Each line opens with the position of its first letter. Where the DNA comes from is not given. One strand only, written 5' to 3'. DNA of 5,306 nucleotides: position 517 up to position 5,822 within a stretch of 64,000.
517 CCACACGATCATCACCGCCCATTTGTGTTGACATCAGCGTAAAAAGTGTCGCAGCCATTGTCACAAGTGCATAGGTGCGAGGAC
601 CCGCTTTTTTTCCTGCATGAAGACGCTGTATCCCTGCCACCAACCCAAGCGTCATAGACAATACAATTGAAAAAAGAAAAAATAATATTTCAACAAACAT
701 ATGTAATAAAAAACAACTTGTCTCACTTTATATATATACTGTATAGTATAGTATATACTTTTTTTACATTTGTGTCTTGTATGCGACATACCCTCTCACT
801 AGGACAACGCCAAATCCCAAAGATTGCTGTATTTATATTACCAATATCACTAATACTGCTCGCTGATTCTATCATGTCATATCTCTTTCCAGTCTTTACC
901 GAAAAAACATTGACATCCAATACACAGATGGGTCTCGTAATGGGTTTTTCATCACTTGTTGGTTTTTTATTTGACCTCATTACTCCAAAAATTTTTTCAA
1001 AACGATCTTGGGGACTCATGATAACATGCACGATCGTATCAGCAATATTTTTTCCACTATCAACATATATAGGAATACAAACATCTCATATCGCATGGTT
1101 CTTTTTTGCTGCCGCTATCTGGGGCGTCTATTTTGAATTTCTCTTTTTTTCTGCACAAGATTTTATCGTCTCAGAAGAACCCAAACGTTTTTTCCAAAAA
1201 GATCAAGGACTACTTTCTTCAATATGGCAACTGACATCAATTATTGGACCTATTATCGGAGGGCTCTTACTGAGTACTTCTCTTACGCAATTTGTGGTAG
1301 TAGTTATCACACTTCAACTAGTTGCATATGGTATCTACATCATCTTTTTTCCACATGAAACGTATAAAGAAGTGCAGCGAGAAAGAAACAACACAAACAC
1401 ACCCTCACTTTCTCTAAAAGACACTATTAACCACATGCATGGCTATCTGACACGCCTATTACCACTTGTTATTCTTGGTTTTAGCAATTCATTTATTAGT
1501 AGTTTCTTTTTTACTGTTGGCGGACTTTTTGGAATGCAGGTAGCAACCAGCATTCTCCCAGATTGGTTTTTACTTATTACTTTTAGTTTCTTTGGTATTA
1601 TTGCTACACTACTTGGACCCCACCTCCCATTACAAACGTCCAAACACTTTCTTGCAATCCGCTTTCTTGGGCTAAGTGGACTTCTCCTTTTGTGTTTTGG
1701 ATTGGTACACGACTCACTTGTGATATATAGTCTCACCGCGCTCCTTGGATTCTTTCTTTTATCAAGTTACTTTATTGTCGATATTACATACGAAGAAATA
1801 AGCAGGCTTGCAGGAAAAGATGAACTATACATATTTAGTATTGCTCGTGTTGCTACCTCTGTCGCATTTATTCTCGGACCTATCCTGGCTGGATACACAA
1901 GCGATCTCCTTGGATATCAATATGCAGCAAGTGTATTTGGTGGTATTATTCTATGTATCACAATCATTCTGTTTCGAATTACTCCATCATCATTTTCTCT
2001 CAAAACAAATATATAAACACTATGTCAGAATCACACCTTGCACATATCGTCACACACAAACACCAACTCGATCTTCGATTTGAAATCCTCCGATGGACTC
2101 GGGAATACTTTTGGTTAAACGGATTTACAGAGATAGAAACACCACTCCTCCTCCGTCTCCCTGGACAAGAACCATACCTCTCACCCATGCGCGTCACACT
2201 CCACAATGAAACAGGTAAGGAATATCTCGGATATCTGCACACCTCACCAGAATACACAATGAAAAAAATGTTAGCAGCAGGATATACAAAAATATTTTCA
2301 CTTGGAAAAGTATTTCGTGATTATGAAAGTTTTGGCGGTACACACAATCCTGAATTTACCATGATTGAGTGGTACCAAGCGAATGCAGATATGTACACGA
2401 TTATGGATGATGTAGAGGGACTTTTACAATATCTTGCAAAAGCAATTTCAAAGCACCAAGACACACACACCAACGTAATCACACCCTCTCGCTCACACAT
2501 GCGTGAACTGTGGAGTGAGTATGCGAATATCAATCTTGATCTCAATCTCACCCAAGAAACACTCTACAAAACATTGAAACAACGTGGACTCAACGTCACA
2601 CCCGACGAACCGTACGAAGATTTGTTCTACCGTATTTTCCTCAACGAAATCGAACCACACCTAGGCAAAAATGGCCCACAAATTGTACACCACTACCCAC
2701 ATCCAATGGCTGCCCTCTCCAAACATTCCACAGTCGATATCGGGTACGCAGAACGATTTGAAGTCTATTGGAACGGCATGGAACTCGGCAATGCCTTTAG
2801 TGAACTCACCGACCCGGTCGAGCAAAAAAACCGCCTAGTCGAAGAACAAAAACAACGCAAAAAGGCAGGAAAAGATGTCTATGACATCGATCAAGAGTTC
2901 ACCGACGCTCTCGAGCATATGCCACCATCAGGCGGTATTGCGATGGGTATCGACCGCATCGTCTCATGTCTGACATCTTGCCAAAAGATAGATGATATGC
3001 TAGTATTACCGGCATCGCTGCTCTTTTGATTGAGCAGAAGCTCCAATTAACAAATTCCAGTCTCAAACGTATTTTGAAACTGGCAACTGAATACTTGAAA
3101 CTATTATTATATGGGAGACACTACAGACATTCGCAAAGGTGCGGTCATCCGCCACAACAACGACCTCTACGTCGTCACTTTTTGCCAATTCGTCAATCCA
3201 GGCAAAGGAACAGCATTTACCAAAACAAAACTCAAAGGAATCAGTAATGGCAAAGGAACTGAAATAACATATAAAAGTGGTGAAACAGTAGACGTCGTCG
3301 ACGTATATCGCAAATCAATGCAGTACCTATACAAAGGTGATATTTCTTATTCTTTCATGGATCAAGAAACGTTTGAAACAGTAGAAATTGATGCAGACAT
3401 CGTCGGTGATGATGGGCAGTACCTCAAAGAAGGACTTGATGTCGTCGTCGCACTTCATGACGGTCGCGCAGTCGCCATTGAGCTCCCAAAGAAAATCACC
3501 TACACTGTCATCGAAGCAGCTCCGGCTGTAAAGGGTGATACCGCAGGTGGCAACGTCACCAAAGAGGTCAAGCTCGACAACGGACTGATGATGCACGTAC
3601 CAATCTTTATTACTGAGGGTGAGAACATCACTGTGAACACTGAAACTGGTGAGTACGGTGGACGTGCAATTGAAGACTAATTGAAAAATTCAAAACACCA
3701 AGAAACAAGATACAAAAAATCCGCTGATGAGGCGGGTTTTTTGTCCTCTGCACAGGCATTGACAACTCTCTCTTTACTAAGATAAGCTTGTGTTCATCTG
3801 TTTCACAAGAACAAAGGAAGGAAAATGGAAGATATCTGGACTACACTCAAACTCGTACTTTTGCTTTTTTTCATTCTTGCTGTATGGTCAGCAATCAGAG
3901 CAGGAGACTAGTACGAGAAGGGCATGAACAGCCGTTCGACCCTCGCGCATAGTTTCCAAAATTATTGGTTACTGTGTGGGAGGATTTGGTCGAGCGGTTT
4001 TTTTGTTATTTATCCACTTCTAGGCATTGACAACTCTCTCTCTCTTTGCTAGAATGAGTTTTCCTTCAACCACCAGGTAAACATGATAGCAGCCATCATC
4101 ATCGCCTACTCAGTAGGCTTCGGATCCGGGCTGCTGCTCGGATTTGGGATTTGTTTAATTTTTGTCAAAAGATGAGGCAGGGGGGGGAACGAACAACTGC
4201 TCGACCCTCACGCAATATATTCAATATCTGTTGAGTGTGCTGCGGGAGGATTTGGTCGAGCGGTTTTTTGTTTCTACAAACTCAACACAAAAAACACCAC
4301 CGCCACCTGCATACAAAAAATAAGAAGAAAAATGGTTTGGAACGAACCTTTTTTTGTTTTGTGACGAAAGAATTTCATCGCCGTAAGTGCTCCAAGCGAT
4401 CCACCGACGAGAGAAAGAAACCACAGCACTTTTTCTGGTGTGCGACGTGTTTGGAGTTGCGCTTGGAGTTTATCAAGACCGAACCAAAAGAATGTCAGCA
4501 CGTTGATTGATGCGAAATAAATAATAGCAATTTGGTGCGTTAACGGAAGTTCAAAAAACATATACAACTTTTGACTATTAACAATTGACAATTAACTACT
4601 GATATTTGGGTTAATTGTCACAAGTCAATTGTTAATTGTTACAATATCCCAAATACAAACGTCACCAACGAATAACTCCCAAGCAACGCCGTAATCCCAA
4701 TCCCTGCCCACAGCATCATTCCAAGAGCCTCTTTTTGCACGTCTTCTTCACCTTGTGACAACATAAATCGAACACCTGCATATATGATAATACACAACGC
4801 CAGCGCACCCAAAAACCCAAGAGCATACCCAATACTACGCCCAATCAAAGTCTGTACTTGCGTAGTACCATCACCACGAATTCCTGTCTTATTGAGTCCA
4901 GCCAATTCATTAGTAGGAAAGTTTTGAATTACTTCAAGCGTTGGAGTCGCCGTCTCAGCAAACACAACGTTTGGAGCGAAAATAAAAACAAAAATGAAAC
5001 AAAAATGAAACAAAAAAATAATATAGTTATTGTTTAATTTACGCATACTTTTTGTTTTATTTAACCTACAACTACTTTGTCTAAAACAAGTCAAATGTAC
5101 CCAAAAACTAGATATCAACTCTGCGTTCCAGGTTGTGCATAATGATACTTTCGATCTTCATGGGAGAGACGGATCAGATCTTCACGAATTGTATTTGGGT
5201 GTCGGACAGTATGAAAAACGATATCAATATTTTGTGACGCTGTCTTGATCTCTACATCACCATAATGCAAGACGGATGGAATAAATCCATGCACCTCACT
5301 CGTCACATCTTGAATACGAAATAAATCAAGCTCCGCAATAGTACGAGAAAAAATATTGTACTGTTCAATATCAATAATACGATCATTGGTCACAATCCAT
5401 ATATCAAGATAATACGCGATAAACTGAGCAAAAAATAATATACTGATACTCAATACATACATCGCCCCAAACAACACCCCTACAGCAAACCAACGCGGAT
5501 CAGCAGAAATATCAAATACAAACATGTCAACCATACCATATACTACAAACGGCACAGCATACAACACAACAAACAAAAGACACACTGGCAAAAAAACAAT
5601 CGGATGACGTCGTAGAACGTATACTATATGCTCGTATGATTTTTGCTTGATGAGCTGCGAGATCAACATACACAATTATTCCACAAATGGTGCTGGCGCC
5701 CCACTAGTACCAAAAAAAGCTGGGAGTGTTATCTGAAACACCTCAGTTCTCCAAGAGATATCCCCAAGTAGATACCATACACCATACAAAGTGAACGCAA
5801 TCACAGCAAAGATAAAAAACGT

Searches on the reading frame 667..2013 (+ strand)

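Call 29: search_protein_families(library=pfam, proteins=[window:667-2013:+], max_evalue=0.001)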
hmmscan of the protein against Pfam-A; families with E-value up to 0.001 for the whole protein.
window:667-2013:+ (449 aa): 1 family
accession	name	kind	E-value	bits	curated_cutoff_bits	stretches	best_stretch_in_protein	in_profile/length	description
PF07690.21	MFS_1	-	5.2e-16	58.9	33.4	2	62-366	7-309/347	Major Facilitator Superfamily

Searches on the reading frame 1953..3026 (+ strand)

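Call 29: search_protein_families(library=pfam, proteins=[window:1953-3026:+], max_evalue=0.001)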
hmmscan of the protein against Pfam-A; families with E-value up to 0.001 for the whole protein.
window:1953-3026:+ (358 aa): 1 family
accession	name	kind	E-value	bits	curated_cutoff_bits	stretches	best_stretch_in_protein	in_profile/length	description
PF00152.25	tRNA-synt_2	-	3.1e-47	161.6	25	1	36-354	19-306/308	tRNA synthetases class II (D, K and N)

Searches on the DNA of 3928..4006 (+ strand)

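Call 52: build_rna_model(alignment_id=A4, structure=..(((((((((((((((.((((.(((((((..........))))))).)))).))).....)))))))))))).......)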
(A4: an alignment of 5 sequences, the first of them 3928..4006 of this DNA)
Model R1 built from alignment A4 (5 sequences, 80 columns); structure: as given.
model positions 78; base pairs 26; branch points 0; effective number of sequences 1.33; information 0.725 bits per position. Calibrated on 0.2 Mb of random sequence (short: E-values are rough).
structure used (alignment columns):
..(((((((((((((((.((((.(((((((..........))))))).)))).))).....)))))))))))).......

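Call 53: search_with_rna_model(model_id=R1, sources=[window, L003, L004, L009, L015, L018, L019, L020, L021, L024, L027, L028, L031, L032, L033, L034, L035, L036, L040, L042, L046, L047, L048, L049, L050, L051, L172, L173, L007, L013, L022, L037, L044], max_evalue=10, show_alignments=8)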
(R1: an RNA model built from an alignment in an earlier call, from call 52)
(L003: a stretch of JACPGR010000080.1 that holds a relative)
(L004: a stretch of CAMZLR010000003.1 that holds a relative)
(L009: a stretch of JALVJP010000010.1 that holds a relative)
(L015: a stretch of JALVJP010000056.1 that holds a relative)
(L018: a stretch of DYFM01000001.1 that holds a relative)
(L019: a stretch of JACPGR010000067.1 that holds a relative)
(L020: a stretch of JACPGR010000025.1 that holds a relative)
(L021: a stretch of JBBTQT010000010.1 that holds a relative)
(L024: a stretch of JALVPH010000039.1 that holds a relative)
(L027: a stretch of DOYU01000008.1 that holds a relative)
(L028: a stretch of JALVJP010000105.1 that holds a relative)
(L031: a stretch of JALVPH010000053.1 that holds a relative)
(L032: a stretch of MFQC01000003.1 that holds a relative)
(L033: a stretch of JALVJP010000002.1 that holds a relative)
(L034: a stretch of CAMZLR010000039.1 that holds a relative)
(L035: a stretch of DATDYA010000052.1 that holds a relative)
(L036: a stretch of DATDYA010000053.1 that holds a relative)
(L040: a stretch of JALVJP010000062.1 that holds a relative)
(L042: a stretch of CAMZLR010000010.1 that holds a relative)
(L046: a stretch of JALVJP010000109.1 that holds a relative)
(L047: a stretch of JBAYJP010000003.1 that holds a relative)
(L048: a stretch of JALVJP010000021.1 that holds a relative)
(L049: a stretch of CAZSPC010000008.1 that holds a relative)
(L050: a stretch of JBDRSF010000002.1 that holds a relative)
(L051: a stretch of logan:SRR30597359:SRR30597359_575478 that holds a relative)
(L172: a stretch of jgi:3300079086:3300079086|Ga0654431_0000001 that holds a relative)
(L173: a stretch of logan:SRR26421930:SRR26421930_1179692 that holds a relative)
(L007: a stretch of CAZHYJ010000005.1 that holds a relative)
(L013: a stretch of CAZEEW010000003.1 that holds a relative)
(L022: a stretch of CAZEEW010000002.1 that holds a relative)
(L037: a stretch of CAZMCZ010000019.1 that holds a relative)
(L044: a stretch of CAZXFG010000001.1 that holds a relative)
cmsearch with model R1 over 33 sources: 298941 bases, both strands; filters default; matches with E-value up to 10: 24.
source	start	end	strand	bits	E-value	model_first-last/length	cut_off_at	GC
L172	9857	9935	+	99.7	7e-23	1-78/78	no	0.46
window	11874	11949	+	95.3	9.4e-22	1-78/78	no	0.43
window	4193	4271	+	94.9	1.2e-21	1-78/78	no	0.47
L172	5006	5081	+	94.3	1.7e-21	1-78/78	no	0.43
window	3928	4006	+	90.2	2e-20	1-78/78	no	0.47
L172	9853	9931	-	42.7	4.6e-08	1-78/78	no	0.47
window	11870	11945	-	40.6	1.7e-07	1-78/78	no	0.43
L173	1402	1484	+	38.1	7.3e-07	1-78/78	no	0.42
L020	892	967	+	35.5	3.4e-06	1-78/78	no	0.33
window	4189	4267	-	33.6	1.1e-05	1-78/78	no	0.48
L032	2797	2867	+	33.2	1.3e-05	1-78/78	no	0.58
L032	2793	2863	-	30.9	5.3e-05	1-78/78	no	0.58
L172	5003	5077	-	30.6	6.3e-05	1-78/78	no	0.44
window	44628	44700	+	28.2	0.00027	1-78/78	no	0.45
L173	1844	1920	+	26.7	0.00066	1-78/78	no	0.45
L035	1123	1188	-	20.1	0.034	1-78/78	no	0.56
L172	9541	9568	+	20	0.037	1-78/78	no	0.36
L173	1395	1465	-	14.7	0.9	1-78/78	no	0.41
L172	1972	1999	+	14.3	1.1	1-78/78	no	0.46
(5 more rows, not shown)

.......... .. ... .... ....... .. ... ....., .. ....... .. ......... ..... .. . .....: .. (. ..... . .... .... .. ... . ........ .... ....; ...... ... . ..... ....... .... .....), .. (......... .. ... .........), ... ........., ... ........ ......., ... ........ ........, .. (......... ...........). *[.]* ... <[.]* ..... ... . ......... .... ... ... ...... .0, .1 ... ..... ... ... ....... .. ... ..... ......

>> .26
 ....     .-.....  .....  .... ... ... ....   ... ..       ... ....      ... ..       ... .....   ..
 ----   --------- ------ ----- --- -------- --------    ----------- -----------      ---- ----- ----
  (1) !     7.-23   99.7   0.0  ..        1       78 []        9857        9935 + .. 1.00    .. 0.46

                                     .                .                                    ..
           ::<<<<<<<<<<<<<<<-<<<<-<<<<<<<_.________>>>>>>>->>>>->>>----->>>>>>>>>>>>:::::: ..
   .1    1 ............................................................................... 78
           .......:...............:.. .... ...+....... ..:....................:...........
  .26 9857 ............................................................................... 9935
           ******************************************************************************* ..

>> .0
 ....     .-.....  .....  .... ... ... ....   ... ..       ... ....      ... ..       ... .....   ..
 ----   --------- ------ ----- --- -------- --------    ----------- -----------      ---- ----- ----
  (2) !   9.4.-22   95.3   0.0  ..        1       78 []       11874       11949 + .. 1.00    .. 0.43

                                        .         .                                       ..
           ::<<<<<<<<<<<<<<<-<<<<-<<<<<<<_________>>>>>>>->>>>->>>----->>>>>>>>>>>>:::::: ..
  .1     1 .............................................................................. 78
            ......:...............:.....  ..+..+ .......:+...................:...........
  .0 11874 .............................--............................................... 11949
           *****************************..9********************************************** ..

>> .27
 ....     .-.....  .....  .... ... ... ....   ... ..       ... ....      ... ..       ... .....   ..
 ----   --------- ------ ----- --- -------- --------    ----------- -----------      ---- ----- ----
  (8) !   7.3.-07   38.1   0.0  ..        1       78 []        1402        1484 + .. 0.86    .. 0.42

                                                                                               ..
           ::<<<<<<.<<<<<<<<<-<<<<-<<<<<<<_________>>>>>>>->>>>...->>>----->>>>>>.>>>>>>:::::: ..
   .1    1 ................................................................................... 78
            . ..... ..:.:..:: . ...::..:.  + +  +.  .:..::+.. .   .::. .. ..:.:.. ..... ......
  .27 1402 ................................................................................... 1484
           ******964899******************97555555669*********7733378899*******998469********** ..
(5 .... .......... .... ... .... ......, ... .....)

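Call 59: search_with_rna_model(model_id=R1, sources=[L177, L178, L179, L180, L181, L174], max_evalue=1, show_alignments=6)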
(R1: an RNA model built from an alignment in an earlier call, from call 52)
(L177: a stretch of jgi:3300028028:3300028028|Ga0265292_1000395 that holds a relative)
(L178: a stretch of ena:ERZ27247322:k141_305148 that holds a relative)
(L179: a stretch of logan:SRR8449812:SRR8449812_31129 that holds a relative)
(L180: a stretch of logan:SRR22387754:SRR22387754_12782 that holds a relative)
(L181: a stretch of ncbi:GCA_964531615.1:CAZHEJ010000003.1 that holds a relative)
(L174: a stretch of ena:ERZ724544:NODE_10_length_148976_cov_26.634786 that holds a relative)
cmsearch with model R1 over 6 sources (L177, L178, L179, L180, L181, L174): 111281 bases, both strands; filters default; matches with E-value up to 1: 5.
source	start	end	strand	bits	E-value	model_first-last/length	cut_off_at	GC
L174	17018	17090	+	28.2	0.0001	1-78/78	no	0.45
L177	1007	1073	-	23.4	0.0018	1-78/78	no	0.49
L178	1046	1112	-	23.4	0.0018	1-78/78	no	0.49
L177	1254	1329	-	14.5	0.37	1-78/78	no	0.5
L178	1293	1368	-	14.5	0.37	1-78/78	no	0.5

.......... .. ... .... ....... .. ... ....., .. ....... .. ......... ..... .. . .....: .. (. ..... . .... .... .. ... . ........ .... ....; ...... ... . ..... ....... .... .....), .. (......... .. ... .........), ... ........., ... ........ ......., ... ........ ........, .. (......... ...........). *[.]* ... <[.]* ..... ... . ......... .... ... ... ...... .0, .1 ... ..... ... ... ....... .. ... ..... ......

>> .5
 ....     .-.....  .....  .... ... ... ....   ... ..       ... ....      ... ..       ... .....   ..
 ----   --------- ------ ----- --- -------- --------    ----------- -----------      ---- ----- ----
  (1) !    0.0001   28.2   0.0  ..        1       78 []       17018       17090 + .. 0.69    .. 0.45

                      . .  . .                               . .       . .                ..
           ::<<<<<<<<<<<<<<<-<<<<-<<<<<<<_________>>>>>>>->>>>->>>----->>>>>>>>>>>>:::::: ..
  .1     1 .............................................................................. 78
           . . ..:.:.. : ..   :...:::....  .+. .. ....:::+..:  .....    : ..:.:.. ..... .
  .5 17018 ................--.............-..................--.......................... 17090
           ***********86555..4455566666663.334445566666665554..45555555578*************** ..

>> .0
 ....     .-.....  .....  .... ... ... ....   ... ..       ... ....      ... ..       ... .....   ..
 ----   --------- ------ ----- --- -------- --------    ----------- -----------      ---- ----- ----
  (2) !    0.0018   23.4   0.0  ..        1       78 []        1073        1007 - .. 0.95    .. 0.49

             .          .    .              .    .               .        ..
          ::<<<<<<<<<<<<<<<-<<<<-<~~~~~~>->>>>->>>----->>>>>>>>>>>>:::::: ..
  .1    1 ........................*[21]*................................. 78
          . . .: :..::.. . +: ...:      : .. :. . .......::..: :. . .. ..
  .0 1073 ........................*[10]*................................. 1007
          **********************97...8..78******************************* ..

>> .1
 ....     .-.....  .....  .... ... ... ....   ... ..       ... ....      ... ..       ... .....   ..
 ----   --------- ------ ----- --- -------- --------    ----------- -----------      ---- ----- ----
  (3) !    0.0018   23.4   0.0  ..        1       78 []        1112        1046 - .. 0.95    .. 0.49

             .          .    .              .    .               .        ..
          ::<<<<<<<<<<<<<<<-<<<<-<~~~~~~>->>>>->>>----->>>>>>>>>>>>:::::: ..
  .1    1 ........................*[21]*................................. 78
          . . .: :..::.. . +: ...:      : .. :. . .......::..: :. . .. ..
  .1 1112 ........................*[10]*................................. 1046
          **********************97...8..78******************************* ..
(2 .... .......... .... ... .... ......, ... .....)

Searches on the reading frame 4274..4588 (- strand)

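Call 29: search_protein_families(library=pfam, proteins=[window:4274-4588:-], max_evalue=0.001)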
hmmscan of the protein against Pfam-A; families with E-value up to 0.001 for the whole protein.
window:4274-4588:- (104 aa): 1 family
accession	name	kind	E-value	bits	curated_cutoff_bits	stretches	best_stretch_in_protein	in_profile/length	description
PF06961.18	DUF1294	-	1.5e-21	76.9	25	1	29-83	1-55/55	Protein of unknown function (DUF1294)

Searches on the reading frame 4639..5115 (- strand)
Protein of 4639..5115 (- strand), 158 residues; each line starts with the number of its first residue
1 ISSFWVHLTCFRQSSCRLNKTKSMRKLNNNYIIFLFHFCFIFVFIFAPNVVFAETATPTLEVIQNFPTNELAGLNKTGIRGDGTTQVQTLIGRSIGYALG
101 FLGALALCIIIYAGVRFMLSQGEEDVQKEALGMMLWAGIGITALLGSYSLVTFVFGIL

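Call 29: search_protein_families(library=pfam, proteins=[window:4639-5115:-], max_evalue=0.001)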
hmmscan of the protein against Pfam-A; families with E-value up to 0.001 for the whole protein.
window:4639-5115:- (158 aa): 1 family
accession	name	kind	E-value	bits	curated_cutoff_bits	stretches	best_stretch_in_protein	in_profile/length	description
PF18895.5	T4SS_pilin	-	7.4e-06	26.4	26.6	1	84-150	2-67/71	Type IV secretion system pilin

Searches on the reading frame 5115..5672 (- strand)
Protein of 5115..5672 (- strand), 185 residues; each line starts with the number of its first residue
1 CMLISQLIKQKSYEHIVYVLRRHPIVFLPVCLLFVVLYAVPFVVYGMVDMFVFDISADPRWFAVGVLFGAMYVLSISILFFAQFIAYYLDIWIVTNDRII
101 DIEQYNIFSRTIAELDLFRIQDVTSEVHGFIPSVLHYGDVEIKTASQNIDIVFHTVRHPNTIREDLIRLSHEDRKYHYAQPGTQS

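Call 29: search_protein_families(library=pfam, proteins=[window:5115-5672:-], max_evalue=0.001)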
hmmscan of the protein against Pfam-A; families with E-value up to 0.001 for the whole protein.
window:5115-5672:- (185 aa): 1 family
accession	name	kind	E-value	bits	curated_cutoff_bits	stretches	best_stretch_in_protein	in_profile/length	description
PF03703.20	bPH_2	-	2.2e-05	25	22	1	94-164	8-76/78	Bacterial PH domain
